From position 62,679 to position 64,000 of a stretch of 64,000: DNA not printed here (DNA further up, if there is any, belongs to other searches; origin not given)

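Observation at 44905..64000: SusC/D locus with four sulfatases, one GH and no regulator, fused to galK-galT-SSS: candidate undescribed sulfated-galactan/oligosaccharide utilisation system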

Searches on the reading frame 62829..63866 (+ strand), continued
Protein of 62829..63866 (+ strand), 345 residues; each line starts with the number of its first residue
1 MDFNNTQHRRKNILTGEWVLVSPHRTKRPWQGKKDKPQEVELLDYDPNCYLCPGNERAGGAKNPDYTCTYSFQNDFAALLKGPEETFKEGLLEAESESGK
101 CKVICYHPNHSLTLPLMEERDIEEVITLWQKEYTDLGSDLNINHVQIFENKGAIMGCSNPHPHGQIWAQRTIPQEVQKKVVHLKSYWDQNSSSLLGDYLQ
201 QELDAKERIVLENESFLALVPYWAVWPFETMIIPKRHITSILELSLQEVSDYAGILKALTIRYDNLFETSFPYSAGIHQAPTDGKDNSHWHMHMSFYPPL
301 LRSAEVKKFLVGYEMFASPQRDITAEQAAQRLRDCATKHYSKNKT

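Call 95: find_encoding_contigs(protein=P0317, flank=10000, max_places=1)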
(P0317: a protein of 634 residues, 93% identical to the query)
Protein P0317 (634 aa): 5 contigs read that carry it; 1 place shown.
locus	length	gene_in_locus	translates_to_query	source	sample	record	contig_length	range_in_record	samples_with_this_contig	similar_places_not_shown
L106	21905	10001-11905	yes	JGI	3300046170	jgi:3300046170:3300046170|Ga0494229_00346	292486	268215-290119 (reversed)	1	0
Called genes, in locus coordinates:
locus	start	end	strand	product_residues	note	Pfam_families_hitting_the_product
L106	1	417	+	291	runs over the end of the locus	PF00165:HTH_AraC (faint), PF12833:HTH_18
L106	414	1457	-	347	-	PF06379:RhaT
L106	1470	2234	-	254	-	PF03328:HpcH_HpaI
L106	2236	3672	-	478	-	PF00171:Aldedh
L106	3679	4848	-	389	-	PF02746:MR_MLE_N, PF13378:MR_MLE_C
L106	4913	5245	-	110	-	PF07876:Dabb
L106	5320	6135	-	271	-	PF18962:Por_Secre_tail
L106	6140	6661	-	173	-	-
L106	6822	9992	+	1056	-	PF02837:Glyco_hydro_2_N, PF22666:Glyco_hydro_2_N2 (weak), PF00703:Glyco_hydro_2, PF02836:Glyco_hydro_2_C, PF16353:LacZ_4, PF02929:Bgal_small_N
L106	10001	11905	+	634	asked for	-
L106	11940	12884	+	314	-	PF00722:Glyco_hydro_16, PF03935:SKN1_KRE6_Sbg1 (faint)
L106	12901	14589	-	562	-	PF00474:SSF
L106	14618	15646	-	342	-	PF01087:GalP_UDP_transf, PF02744:GalP_UDP_tr_C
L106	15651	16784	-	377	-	PF10509:GalKase_gal_bdg, PF00288:GHMP_kinases_N, PF08544:GHMP_kinases_C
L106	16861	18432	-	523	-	PF00884:Sulfatase, PF01663:Phosphodiest (weak), PF02995:DUF229 (weak), PF16347:SGSH_C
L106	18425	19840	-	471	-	PF00884:Sulfatase, PF16347:SGSH_C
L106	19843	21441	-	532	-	PF00884:Sulfatase, PF01663:Phosphodiest (faint), PF02995:DUF229 (weak), PF16347:SGSH_C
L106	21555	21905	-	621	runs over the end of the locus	PF00884:Sulfatase, PF01663:Phosphodiest (weak), PF16347:SGSH_C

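Call 97: search_protein_families(library=ncbifam, proteins=[L103:3673-4842:-, L103:2230-3666:-, L103:1464-2228:-, L103:408-1451:-, L103:4935-5240:-, L103:6139-6660:-, L103:5315-6127:-, L103:6821-9988:+], max_evalue=0.00001)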
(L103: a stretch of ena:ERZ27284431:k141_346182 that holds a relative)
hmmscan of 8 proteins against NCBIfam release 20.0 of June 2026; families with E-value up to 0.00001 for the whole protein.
L103:3673-4842:- (389 aa): 17 families
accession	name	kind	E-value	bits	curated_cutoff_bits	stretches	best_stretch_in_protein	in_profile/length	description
NF040866.1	AraD_Arch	equivalog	7.9e-76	255.4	650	1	32-374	34-369/372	arabinonate dehydratase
NF010624.0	PRK14017.1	equivalog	9.7e-64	215.8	311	1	30-375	14-361/382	galactonate dehydratase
NF040790.2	glucon_galact_dh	equivalog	4e-58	197.1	750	1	3-375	2-370/390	bifunctional D-gluconate/D-galactonate dehydratase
NF043051.1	ManoateDhtManD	equivalog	1.2e-48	166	550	2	179-375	195-384/403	D-mannonate dehydratase ManD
NF011968.0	PRK15440.1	equivalog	1.7e-48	165.5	393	1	34-370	61-387/395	L-rhamnonate dehydratase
NF011654.0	PRK15072.1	subfamily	4.4e-46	157.5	430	2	179-374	196-384/404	D-galactonate dehydratase family protein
NF047820.1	TalGalacDh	equivalog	5.2e-46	157.3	500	1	31-370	37-360/371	L-talarate/galactarate dehydratase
TIGR02534.1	mucon_cyclo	subfamily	1.5e-35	123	334.95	1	4-375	1-366/368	muconate/chloromuconate family cycloisomerase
NF043002.1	HProlDhtase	equivalog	1.6e-27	96.4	500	1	43-371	44-359/366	cis-3-hydroxy-L-proline dehydratase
NF041118.1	A_G_epim_Thtga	equivalog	2.6e-24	86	500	1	3-311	2-305/341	L-Ala-D/L-Glu epimerase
NF042940.1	racemase_DgcA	equivalog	3.1e-16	59.5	400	1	15-310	9-283/323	N-acetyl-D-Glu racemase DgcA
TIGR03247.1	glucar-dehydr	equivalog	1e-14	54.1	828.7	1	158-373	194-404/441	glucarate dehydratase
TIGR01927.1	menC_gam_Gplu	equivalog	3.7e-14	52.7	130.55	1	158-310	122-277/307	o-succinylbenzoate synthase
TIGR01928.1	menC_lowGC_arch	equivalog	9.3e-13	47.9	200.65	1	17-295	8-279/325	o-succinylbenzoate synthase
NF002782.0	PRK02901.1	equivalog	3.4e-10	39.4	288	1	157-318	97-261/328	o-succinylbenzoate synthase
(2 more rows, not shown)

L103:2230-3666:- (478 aa): 41 families (the best 25 are shown)
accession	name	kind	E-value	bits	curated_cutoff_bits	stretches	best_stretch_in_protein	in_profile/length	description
TIGR01780.1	SSADH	subfamily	1.2e-121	406.7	646.35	1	25-472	1-448/448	succinate-semialdehyde dehydrogenase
NF010000.0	PRK13473.1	subfamily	2e-117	392.7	615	1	6-476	3-472/475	aminobutyraldehyde dehydrogenase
TIGR01804.1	BADH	equivalog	2.8e-116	388.8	668.6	1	9-469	1-464/467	betaine-aldehyde dehydrogenase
NF009725.0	PRK13252.1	equivalog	4e-107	358.7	593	1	5-477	6-480/488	betaine-aldehyde dehydrogenase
TIGR02299.1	HpaE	equivalog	5.6e-107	358.3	638.35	1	7-477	2-477/488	5-carboxymethyl-2-hydroxymuconate semialdehyde dehydrogenase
NF008415.0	PRK11241.1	equivalog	1.9e-105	353.4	828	1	7-477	12-481/482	NADP-dependent succinate-semialdehyde dehydrogenase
NF007497.0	PRK10090.1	equivalog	1e-100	337.8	500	1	6-474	7-475/480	aldehyde dehydrogenase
NF040792.1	glyc_ald_dh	equivalog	1.3e-98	331.1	760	1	7-476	2-473/488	D-glyceraldehyde dehydrogenase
TIGR03374.1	ABALDH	equivalog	6.5e-93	312.1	909.3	1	6-476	2-471/472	aminobutyraldehyde dehydrogenase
NF040648.1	lactal_redase_Meth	equivalog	1.1e-92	311.5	650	1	8-474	1-460/463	lactaldehyde dehydrogenase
TIGR03216.1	OH_muco_semi_DH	equivalog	4.7e-92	309.1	693.25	1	7-476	2-479/481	2-hydroxymuconic semialdehyde dehydrogenase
NF006916.0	PRK09407.1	equivalog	1.2e-91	307.9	521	1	19-474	32-490/526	succinic semialdehyde dehydrogenase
NF006915.0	PRK09406.1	equivalog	7.4e-89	298.7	730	1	26-474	6-454/457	NADP-dependent succinic semialdehyde dehydrogenase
NF052305.1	DioxValDhHalo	equivalog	4.8e-87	292.9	750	1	6-455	5-458/483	2,5-dioxovalerate dehydrogenase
NF045735.1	PaDhStyDPseudo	equivalog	2.4e-86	290.3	850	1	6-477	3-482/483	phenylacetaldehyde dehydrogenase StyD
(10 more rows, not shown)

L103:1464-2228:- (254 aa): 4 families
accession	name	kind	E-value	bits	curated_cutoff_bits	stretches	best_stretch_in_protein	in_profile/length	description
TIGR02311.1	HpaI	equivalog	3.2e-49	167.6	368.8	1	4-253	1-249/249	4-hydroxy-2-oxoheptanedioate aldolase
TIGR03239.1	GarL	equivalog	4.2e-49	167.4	406.75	1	4-253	1-248/249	2-dehydro-3-deoxyglucarate aldolase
NF007849.0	PRK10558.1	equivalog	1.2e-48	165.7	393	1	3-253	7-255/256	2-dehydro-3-deoxyglucarate aldolase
NF007521.0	PRK10128.1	equivalog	9.1e-35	120.5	441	1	3-244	6-246/267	2-keto-3-deoxy-L-rhamnonate aldolase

L103:408-1451:- (347 aa): 5 families
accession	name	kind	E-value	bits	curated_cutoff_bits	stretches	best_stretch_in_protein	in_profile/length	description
NF010022.0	PRK13499.1-2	equivalog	7.2e-63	213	369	1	4-340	3-335/338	L-rhamnose/proton symporter RhaT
NF010024.0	PRK13499.1-4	equivalog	1.5e-43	149.3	468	1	4-346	5-346/347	L-rhamnose/proton symporter RhaT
NF010023.0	PRK13499.1-3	equivalog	5.3e-23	81.7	523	1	3-342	4-340/344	L-rhamnose/proton symporter RhaT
NF010021.0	PRK13499.1-1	equivalog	1.6e-16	60.4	509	1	18-342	19-340/344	L-rhamnose/proton symporter RhaT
TIGR00776.1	RhaT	subfamily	1.7e-15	57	319.6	1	9-341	4-287/290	RhaT/GlcU family sugar-proton symporter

L103:4935-5240:- (101 aa): 0 families

L103:6139-6660:- (173 aa): 0 families

L103:5315-6127:- (270 aa): 3 families
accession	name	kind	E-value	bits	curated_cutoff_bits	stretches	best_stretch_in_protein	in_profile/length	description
NF052644.1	T9SS_DNase_Rie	equivalog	2.1e-12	46.9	260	1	140-270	125-251/251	T9SS-dependent surface endonuclease, AS87_RS02955 family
TIGR04183.1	Por_Secre_tail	domain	9.5e-11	41.5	23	1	201-270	1-72/72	T9SS type A sorting domain-containing protein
NF038113.1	T9SSA_dep_M36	equivalog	3.2e-09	35.5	885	1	187-269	781-868/869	T9SS-dependent M36 family metallopeptidase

L103:6821-9988:+ (1055 aa): 11 families
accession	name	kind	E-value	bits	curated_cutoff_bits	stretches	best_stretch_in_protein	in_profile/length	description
NF052611.1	beta_gal_Bga2A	equivalog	0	1032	999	1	25-1051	3-1006/1007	beta-galactosidase, LacZ type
NF041100.1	betagal_LacZ_Ttogales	equivalog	4.5e-291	968.3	2000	1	23-1052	2-987/1090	beta-galactosidase LacZ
NF007074.0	PRK09525.1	subfamily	4.1e-259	862.4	1221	1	20-1050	13-1025/1027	beta-galactosidase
NF007666.0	PRK10340.1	equivalog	3.8e-254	846.1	1284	1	23-1052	3-1000/1030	beta-galactosidase subunit alpha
NF041462.1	GalA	equivalog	1.2e-52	179.1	900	1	77-499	32-438/763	beta-galactosidase GalA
NF007538.0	PRK10150.1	equivalog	2.5e-51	174.7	544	1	59-496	12-450/607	beta-glucuronidase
NF049891.1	Bet1-4galacdseBT4156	equivalog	3e-48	164.4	1700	1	81-795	33-713/946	exo-beta-1,4-galactosidase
NF041463.1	GalB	equivalog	3.1e-45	154.3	900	1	79-489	88-503/869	beta-galactosidase GalB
NF050095.1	BetGlucuronLacZ4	equivalog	9.1e-44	149.6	950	1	129-523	59-461/666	beta-glucuronidase LacZ4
NF049877.1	GlucurArabfur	equivalog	1.7e-27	95.5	1800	1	68-479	374-777/1400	beta-d-glucuronidase/beta-L-arabinofuranosidase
NF049890.1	Bet1-4galacdseBT4151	equivalog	3.4e-26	91.5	1500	1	111-474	91-453/952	exo-beta-1,4-galactosidase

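Call 107: predict_structure(alignment_id=A2)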
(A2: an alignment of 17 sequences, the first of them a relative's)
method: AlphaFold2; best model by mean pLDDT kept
length: 635 residues; sequences in the alignment: 17
mean_pLDDT: 37.7   pTM: 0.44
mean pLDDT of the five models: 37.7, 37.0, 36.6, 32.9, 32.5
residues with pLDDT >= 90: 5; 70-90: 82; 50-70: 77; < 50: 471
segments of 3 or more residues with pLDDT < 50: 1-8, 12-20, 29-44, 101-109, 133-143, 177-190, 219-234, 247-260, 269-635
pLDDT, mean of each block of 10 residues (from residue 1): 44 43 61 28 46 78 76 78 87 74 39 75 85 38 59 67 82 50 41 58 71 60 36 51 52 35 48 26 21 24 20 23 22 24 23 22 23 21 23 24 21 20 20 21 20 23 23 20 20 19 19 20 20 22 24 25 26 26 26 23 27 29 28 27
secondary structure, 60 per line:
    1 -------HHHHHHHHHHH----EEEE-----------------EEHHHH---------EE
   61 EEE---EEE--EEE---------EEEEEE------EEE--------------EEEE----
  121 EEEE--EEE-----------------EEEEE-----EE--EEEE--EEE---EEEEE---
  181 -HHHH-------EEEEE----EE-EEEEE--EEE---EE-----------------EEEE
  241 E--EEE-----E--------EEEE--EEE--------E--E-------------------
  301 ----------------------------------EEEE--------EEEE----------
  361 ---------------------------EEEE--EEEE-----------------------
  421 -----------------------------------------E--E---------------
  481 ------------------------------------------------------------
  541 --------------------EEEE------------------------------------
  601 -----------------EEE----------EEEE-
elements in order: H8-18 E23-26 H46-49 E59-63 E67-69 E72-74 E84-89 E96-98 E113-116 E121-124 E127-129 E147-151 E161-164 E167-169 E173-177 H182-185 E193-197 E205-209 E212-214 E237-241 E244-246 E261-264 E267-269 E335-338 E347-350 E388-391 E394-397 E561-564 E618-620 E631-634
